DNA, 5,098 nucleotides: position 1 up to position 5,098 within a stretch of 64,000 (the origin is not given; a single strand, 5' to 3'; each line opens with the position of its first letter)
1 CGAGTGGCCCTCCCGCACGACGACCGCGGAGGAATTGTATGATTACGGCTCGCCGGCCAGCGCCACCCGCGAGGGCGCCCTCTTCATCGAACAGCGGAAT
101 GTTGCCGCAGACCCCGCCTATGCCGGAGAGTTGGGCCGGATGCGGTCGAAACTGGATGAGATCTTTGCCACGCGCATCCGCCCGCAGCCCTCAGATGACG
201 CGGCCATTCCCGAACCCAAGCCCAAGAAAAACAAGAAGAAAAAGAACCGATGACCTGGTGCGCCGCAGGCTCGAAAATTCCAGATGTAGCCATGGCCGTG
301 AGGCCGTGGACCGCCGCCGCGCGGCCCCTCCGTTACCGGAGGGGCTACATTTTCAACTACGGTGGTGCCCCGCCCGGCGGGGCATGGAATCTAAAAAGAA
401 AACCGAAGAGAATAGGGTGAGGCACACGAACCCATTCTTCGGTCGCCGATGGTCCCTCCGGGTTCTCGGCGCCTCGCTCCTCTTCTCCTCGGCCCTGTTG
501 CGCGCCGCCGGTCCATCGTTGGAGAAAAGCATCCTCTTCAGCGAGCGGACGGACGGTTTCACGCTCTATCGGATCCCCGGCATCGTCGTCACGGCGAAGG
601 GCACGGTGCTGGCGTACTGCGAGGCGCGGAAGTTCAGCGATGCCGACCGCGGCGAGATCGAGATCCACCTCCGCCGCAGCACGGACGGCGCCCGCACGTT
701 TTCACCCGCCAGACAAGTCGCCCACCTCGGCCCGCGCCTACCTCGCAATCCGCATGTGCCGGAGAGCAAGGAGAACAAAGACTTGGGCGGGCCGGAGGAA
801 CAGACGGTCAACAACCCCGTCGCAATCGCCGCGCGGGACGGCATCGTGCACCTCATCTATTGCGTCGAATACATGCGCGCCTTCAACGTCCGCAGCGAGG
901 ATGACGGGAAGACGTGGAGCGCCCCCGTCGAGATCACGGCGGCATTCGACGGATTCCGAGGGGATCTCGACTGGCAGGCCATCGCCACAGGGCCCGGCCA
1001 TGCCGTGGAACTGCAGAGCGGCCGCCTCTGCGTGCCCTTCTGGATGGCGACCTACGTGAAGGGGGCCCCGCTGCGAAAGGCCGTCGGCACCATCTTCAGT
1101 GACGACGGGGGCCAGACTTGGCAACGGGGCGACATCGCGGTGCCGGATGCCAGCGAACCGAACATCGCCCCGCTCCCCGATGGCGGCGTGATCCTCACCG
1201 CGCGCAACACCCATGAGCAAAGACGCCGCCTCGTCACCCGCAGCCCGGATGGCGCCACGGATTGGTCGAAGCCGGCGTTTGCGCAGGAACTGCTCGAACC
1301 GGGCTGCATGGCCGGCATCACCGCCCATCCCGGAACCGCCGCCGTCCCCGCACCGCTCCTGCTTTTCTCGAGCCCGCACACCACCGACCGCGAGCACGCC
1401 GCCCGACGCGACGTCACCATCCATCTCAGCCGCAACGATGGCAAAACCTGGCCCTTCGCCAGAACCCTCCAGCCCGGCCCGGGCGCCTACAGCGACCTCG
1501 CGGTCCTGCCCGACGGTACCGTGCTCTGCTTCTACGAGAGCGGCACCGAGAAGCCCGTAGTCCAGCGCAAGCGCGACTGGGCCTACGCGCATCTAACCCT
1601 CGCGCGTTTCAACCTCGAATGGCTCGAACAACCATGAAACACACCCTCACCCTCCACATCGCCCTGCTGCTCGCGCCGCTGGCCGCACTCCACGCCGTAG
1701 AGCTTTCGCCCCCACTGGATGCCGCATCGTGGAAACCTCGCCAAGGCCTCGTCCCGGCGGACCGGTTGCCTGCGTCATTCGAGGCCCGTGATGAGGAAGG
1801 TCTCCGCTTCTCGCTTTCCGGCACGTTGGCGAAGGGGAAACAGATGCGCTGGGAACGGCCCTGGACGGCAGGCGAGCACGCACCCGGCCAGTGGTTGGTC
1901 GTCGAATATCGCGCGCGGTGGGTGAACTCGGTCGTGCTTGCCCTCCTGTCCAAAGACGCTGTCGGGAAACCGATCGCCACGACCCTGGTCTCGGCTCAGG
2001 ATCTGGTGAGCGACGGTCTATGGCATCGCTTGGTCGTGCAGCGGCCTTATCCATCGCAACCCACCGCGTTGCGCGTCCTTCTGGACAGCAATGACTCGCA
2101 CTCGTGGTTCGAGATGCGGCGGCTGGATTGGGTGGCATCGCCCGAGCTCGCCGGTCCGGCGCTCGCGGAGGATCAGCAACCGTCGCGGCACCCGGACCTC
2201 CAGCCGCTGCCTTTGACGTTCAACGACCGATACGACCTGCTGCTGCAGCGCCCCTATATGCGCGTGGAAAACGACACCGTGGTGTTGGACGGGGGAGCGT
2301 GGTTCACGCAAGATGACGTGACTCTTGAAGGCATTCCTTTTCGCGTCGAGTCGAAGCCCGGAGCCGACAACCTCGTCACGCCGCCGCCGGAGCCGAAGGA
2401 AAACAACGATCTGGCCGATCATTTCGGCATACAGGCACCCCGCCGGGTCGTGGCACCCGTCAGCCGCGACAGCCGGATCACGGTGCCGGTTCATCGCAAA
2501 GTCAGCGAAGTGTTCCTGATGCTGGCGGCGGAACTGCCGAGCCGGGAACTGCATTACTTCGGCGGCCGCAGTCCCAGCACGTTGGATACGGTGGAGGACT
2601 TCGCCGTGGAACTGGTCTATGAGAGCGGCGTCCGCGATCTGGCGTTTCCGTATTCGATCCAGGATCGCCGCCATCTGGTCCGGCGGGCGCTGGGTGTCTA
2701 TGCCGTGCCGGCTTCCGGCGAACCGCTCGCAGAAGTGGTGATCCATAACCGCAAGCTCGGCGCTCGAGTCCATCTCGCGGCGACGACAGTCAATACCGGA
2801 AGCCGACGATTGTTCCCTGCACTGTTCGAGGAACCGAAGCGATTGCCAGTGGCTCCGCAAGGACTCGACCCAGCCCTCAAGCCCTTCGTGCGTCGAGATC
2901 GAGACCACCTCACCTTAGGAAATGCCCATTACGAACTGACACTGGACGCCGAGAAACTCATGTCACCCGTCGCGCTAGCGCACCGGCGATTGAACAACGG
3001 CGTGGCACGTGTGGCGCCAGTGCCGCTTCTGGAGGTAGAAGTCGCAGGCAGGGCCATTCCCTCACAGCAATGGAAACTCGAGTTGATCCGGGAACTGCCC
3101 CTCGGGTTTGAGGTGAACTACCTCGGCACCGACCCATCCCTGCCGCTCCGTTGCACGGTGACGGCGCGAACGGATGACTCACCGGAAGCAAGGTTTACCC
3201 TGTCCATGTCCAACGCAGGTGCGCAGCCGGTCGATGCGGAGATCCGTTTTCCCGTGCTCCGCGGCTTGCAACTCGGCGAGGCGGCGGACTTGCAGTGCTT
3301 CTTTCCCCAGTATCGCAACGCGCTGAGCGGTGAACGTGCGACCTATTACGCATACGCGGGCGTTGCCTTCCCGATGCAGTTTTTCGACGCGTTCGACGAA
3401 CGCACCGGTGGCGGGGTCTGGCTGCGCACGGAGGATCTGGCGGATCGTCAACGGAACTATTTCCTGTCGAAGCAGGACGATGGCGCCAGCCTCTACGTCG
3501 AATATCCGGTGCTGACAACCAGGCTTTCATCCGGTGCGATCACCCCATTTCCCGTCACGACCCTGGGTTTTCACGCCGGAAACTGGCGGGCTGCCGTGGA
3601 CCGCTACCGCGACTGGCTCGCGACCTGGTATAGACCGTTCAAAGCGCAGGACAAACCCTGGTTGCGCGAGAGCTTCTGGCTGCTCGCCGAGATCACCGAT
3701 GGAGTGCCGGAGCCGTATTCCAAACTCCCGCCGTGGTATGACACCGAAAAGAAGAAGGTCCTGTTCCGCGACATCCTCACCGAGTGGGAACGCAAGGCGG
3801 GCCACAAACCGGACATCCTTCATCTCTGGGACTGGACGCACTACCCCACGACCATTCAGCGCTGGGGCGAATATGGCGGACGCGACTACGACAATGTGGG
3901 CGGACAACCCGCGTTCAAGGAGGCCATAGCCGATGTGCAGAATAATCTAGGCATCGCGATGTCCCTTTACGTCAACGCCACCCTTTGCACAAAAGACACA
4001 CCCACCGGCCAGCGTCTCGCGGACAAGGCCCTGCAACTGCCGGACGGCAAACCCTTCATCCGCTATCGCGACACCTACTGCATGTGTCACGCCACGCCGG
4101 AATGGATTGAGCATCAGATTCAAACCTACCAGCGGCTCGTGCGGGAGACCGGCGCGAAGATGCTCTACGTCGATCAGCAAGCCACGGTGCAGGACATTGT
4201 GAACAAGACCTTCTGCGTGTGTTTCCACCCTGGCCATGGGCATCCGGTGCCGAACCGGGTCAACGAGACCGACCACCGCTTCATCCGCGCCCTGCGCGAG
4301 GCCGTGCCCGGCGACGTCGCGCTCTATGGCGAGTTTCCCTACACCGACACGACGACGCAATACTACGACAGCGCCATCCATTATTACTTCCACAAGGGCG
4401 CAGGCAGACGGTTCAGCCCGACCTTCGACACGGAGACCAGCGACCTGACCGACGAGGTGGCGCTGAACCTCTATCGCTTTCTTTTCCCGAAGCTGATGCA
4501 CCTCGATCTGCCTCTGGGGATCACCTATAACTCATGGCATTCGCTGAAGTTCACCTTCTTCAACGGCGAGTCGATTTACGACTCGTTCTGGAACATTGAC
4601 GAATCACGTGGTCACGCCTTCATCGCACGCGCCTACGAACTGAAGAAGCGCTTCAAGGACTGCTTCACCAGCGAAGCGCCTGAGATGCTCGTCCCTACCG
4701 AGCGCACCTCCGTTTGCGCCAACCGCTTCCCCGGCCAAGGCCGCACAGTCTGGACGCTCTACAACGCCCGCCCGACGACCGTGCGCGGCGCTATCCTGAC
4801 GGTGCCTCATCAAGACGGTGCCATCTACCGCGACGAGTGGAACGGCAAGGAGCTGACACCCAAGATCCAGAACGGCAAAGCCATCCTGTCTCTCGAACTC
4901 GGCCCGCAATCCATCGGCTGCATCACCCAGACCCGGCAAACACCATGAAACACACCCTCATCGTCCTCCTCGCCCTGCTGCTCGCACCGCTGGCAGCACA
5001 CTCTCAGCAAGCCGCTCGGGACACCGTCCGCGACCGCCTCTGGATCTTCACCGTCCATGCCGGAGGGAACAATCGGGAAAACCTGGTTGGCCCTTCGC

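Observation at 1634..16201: Nearly identical signal-peptide DNA cassette heading non-homologous genes, joined by ATGA stop-start overlaps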

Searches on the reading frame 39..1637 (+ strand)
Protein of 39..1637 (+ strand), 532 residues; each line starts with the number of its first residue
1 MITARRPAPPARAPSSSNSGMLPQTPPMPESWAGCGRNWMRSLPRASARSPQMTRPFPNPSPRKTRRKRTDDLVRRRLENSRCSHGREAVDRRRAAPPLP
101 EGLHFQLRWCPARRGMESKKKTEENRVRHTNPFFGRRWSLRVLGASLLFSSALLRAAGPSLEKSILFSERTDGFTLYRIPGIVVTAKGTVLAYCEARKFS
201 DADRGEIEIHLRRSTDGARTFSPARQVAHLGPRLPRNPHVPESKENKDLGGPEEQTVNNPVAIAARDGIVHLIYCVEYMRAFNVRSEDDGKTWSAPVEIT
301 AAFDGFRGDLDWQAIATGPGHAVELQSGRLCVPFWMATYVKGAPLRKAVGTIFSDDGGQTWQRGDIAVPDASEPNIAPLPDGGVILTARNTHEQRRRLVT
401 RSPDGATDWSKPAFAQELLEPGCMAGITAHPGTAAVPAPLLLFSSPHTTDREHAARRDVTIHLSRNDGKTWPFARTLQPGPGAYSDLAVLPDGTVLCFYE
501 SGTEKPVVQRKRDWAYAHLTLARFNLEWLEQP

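Call 7: search_protein_families(library=pfam, proteins=[window:39-1637:+], max_evalue=0.001)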
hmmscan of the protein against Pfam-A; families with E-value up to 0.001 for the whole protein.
window:39-1637:+ (532 aa): 3 families
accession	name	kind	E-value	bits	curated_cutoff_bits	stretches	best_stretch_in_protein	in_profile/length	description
PF13088.12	BNR_2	-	7.9e-28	98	31.4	1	201-495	12-275/277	BNR repeat-like domain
PF13859.12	BNR_3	-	6.5e-08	32.8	27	1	180-410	2-211/308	BNR repeat-like domain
PF02012.26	BNR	-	0.00017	21.5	27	0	353-363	2-12/12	BNR/Asp-box repeat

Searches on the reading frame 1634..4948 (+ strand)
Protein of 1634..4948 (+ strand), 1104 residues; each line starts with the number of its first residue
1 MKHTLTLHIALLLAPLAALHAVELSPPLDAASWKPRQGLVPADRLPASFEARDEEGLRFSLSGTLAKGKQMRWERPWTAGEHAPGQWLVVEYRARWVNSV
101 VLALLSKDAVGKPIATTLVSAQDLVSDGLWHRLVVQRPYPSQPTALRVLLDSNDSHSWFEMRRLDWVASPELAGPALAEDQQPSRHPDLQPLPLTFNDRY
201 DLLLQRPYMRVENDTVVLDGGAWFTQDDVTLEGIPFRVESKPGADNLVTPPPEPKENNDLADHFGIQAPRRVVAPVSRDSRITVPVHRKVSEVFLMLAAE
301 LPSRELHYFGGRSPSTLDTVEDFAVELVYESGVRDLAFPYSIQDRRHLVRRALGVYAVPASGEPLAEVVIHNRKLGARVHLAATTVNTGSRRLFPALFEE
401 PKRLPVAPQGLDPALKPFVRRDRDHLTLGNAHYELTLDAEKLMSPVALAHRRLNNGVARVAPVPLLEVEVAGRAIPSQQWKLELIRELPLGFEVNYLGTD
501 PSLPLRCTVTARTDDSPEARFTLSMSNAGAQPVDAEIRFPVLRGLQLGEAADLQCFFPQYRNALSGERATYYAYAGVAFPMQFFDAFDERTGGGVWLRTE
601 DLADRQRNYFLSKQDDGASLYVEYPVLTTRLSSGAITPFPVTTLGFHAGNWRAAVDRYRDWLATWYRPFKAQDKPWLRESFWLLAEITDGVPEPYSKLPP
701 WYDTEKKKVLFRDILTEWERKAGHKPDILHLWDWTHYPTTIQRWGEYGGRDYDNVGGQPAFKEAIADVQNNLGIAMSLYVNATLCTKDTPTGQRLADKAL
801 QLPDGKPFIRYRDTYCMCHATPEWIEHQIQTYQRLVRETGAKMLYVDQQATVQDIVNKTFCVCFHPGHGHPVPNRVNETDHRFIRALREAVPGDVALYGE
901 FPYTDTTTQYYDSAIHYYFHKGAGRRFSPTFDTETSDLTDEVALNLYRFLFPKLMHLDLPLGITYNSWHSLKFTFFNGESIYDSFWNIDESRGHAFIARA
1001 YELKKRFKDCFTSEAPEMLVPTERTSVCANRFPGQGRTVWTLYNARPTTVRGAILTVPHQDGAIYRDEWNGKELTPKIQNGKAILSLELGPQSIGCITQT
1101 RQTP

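Call 7: search_protein_families(library=pfam, proteins=[window:1634-4948:+], max_evalue=0.001)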
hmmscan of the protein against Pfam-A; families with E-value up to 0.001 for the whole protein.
window:1634-4948:+ (1104 aa): 1 family
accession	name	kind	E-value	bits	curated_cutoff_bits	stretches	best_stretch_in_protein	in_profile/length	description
PF19773.5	DUF6259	-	1.1e-13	51.5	28.7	1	643-872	8-219/300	Domain of unknown function (DUF6259)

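Call 49: list_cluster_members(proteins=[P0121, window:1634-4948:+, window:18095-19510:-])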
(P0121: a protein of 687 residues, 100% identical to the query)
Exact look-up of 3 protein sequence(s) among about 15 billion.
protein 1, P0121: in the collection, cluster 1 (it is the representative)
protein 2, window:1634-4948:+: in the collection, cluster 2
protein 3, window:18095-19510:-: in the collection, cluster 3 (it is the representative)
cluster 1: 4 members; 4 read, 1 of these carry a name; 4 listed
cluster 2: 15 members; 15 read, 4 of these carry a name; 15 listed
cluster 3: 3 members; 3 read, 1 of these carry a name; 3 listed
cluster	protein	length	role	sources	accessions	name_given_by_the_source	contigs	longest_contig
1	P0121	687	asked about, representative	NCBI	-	-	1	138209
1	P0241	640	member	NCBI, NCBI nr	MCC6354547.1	MAG: alpha-galactosidase, partial [Verrucomicrobiae bacterium] | alpha-galactosidase [Verrucomicrobiae bacterium]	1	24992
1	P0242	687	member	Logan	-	-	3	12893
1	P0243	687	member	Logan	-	-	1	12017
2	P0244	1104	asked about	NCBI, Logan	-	-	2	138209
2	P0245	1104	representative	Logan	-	-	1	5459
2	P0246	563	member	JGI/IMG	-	hypothetical protein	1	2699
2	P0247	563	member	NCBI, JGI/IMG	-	hypothetical protein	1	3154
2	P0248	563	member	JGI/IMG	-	hypothetical protein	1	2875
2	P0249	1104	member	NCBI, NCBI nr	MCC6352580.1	MAG: hypothetical protein IT577_01765 [Verrucomicrobiae bacterium] | hypothetical protein [Verrucomicrobiae bacterium]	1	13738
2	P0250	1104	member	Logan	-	-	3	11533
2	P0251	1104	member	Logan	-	-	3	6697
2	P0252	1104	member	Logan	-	-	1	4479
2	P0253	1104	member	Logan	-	-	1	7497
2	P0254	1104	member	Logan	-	-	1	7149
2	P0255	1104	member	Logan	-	-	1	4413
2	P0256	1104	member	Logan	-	-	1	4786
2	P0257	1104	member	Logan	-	-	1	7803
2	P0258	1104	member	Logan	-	-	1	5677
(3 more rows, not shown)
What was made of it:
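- Tried and rejected: The organism name came from cluster members (call 49).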

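Call 64: search_protein_families(library=ncbifam, proteins=[window:1634-4948:+], max_evalue=1)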
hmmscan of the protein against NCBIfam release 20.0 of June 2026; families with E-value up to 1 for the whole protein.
window:1634-4948:+ (1104 aa): 0 families
